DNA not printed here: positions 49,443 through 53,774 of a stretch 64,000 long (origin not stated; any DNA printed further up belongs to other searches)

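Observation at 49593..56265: Pls-type NRPS, M1 peptidase and MOP-like exporter operon: candidate cationic homopoly(amino acid) system not known to me in mycobacteria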

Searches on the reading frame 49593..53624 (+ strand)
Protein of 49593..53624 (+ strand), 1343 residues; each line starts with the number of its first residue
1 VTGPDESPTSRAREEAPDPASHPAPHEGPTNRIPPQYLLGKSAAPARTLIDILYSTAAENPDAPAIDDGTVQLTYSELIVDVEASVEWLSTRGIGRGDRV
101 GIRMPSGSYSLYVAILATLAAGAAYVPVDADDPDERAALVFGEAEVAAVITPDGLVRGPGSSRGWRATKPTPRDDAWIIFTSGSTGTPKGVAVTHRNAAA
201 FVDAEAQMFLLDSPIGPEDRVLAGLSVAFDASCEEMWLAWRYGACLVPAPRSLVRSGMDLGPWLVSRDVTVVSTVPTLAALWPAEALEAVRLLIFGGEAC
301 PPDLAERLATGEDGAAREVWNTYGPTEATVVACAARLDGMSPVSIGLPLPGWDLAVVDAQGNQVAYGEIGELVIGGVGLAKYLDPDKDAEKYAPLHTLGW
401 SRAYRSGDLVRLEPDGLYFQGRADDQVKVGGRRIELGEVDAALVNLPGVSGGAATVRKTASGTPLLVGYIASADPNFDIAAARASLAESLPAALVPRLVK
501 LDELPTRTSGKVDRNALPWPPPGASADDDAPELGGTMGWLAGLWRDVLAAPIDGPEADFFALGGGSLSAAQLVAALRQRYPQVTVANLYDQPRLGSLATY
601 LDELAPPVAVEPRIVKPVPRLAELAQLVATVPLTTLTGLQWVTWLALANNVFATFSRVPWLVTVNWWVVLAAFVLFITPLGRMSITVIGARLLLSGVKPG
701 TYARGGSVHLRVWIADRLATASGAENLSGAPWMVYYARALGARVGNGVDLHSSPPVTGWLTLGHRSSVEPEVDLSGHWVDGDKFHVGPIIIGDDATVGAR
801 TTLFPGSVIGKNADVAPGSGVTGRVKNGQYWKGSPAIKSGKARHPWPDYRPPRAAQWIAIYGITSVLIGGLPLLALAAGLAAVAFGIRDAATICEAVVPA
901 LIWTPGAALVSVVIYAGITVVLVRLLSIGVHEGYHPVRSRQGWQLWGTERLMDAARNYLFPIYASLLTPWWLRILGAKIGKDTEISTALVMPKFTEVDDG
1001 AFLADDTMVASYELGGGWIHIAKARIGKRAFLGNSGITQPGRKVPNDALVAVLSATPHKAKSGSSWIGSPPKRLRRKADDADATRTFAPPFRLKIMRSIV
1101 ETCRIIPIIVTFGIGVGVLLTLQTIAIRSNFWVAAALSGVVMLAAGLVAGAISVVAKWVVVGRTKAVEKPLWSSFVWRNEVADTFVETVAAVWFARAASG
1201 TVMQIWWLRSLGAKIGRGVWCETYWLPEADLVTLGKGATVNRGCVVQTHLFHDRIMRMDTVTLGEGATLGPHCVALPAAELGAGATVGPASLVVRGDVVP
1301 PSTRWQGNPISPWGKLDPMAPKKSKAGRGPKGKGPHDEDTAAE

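Call 6: search_protein_families(library=pfam, proteins=[window:49593-53624:+], max_evalue=0.01)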
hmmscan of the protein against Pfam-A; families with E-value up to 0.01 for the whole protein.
window:49593-53624:+ (1343 aa): 5 families
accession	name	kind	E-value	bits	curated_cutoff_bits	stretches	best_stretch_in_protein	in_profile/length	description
PF00501.34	AMP-binding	-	5.3e-62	210.3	29.9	1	56-381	4-381/384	AMP-binding enzyme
PF00550.31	PP-binding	-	2.7e-12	47.2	20.8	1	539-601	2-67/67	Phosphopantetheine attachment site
PF00132.30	Hexapep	-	2.8e-08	33.5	27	1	789-823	2-36/36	Bacterial transferase hexapeptide (six repeats)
PF19926.4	DUF6389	-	0.0021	18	27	1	36-91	64-117/149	Family of unknown function (DUF6389)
PF14602.12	Hexapep_2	-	0.0026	17.9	27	1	788-819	1-30/34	Hexapeptide repeat of succinyl-transferase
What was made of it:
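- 51207..51395 (+): Carrier (thiolation) domain, aa 539-601; Ser566 in LGGGSLS is the predicted phosphopantetheine site. PF00550, E 2.7e-12 (call 6).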

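Call 7: search_protein_families(library=ncbifam, proteins=[window:49593-53624:+], max_evalue=0.01)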
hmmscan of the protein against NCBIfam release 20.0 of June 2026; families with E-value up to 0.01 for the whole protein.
window:49593-53624:+ (1343 aa): 115 families (the best 25 are shown)
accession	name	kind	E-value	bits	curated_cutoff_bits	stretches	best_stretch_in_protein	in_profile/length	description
TIGR02353.1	NRPS_term_dom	equivalog_domain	3.1e-220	733.2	423.1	1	625-1310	2-695/695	Pls/PosA family non-ribosomal peptide synthetase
TIGR01733.1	AA-adenyl-dom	subfamily_domain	6.1e-98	328.3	317.4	1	74-450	1-405/409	amino acid adenylation domain-containing protein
NF038078.1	NRPS_MxcG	equivalog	7.9e-84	281.9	2300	1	42-603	451-1043/1442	myxochelin non-ribosomal peptide synthetase MxcG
NF004282.0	PRK05691.1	subfamily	1.8e-73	246.6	4090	1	43-601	1127-1705/4334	non-ribosomal peptide synthase/polyketide synthase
NF041803.1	NRPS_SolG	exception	1.7e-64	218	2200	2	171-599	708-1153/1163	solanimycin non-ribosomal peptide synthetase SolG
NF007605.2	PRK10252.1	equivalog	3.3e-64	217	2400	1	44-601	451-1041/1292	enterobactin non-ribosomal peptide synthetase EntF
NF047350.1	aureusi_NRPS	equivalog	1.3e-61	208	2500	1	46-603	1433-1992/2373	aureusimine non-ribosomal peptide synthetase AusA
TIGR01734.1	D-ala-DACP-lig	equivalog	2.2e-52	178.2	559.85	2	174-517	143-498/504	D-alanine--poly(phosphoribitol) ligase subunit DltA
TIGR03098.1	ligase_PEP_1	hypoth_equivalog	4.8e-52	177.1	592.35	2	168-517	158-514/517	acyl-CoA ligase (AMP-forming), exosortase A system-associated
NF003417.0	PRK04813.1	subfamily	3.7e-51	174.2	476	1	48-517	4-499/505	D-alanine--poly(phosphoribitol) ligase subunit DltA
NF004837.0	PRK06187.1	subfamily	2.1e-38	131.9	476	2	168-517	165-518/531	long-chain-fatty-acid--CoA ligase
TIGR03443.1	alpha_am_amid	equivalog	9.8e-32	109.3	1030.1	3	387-475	662-752/1390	L-aminoadipate-semialdehyde dehydrogenase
NF004114.0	PRK05605.1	equivalog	2.3e-31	108.8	766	2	165-515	213-563/575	long-chain-fatty-acid--CoA ligase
NF005858.0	PRK07787.1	subfamily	1.8e-30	105.8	575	1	59-517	13-468/471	acyl-CoA synthetase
NF005714.0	PRK07529.1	subfamily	1.2e-29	103.1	632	2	166-517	211-572/640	acyl-CoA synthetase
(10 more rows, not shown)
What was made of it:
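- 51465..53522 (+): Pls/PosA polymerisation domain (aa 625-1310): TM1-2, C1, TM3-4, C2, TM5-6, C3. TIGR02353 at 733 bits against a cutoff of 423 (call 7).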
